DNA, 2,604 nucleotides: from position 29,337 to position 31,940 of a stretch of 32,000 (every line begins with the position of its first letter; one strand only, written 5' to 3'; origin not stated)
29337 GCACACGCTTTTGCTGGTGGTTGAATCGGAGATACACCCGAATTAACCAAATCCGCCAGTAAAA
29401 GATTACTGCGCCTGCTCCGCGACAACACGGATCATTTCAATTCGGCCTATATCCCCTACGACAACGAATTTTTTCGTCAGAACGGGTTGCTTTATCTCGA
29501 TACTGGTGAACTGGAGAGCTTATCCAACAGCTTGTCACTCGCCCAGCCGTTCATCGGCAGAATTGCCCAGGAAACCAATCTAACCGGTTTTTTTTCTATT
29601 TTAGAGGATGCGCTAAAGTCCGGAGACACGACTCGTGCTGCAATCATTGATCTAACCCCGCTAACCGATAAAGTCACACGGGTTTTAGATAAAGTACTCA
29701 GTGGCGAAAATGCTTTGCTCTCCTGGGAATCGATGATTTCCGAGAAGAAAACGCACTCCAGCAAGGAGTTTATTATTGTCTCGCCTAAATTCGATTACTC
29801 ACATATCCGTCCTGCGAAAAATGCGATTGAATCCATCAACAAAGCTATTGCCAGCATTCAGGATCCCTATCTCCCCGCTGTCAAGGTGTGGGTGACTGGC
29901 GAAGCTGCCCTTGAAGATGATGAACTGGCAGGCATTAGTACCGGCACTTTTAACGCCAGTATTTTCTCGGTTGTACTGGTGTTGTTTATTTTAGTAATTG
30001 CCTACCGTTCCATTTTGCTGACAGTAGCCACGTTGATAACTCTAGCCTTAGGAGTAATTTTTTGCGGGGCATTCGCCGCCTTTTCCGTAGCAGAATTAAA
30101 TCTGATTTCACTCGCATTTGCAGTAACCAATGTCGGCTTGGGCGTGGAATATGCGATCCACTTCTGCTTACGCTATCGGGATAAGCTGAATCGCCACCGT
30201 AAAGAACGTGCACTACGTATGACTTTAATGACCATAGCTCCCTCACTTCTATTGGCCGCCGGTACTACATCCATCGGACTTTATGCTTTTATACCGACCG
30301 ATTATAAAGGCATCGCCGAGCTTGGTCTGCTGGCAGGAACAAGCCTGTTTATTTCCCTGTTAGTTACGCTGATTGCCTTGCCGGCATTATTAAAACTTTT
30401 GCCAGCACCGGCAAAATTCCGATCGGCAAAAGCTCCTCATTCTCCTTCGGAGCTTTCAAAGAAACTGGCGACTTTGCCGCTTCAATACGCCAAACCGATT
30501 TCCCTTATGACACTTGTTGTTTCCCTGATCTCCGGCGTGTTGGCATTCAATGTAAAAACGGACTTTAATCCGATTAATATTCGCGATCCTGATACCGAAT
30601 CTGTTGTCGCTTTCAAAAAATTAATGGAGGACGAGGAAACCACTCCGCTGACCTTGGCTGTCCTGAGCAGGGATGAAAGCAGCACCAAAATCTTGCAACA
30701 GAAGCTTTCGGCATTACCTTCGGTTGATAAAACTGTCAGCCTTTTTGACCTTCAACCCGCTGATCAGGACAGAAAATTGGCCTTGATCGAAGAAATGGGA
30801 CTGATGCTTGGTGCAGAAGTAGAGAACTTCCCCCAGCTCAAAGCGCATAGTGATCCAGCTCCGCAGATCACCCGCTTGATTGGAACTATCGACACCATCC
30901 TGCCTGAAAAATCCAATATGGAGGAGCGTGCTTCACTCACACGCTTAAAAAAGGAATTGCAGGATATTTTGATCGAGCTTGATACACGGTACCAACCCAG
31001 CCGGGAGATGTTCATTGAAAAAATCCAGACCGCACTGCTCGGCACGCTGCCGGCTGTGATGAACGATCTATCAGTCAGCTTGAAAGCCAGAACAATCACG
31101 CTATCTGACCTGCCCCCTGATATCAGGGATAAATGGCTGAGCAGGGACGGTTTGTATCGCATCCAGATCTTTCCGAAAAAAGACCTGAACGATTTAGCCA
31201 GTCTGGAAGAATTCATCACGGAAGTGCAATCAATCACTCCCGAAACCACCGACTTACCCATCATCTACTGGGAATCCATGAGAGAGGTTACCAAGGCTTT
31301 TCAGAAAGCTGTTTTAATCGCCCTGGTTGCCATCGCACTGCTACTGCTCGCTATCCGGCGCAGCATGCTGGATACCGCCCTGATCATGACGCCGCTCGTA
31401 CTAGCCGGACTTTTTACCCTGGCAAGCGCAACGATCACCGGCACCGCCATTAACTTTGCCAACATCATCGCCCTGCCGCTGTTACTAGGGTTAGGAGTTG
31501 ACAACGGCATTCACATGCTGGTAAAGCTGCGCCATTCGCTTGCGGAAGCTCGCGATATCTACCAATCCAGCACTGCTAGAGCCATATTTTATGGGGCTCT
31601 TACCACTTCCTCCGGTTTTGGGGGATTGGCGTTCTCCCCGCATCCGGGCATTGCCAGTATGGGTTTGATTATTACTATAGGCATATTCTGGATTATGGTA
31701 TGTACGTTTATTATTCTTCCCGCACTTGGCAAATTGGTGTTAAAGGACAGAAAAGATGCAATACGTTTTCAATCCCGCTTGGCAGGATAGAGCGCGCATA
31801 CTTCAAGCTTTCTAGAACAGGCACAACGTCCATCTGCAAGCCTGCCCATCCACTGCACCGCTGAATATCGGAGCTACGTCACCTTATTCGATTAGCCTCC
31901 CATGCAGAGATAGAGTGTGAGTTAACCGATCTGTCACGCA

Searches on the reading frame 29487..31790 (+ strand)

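Call 16: search_protein_families(library=pfam, proteins=[window:29487-31790:+], max_evalue=0.001)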
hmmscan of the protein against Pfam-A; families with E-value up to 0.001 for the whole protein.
window:29487-31790:+ (767 aa): 2 families
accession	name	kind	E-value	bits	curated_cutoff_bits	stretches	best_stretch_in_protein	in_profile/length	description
PF03176.21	MMPL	-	7.8e-31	107.7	20.5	2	110-306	103-303/333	MMPL family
PF00873.25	ACR_tran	-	0.00041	18.6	28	0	597-747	856-1016/1021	AcrB/AcrD/AcrF family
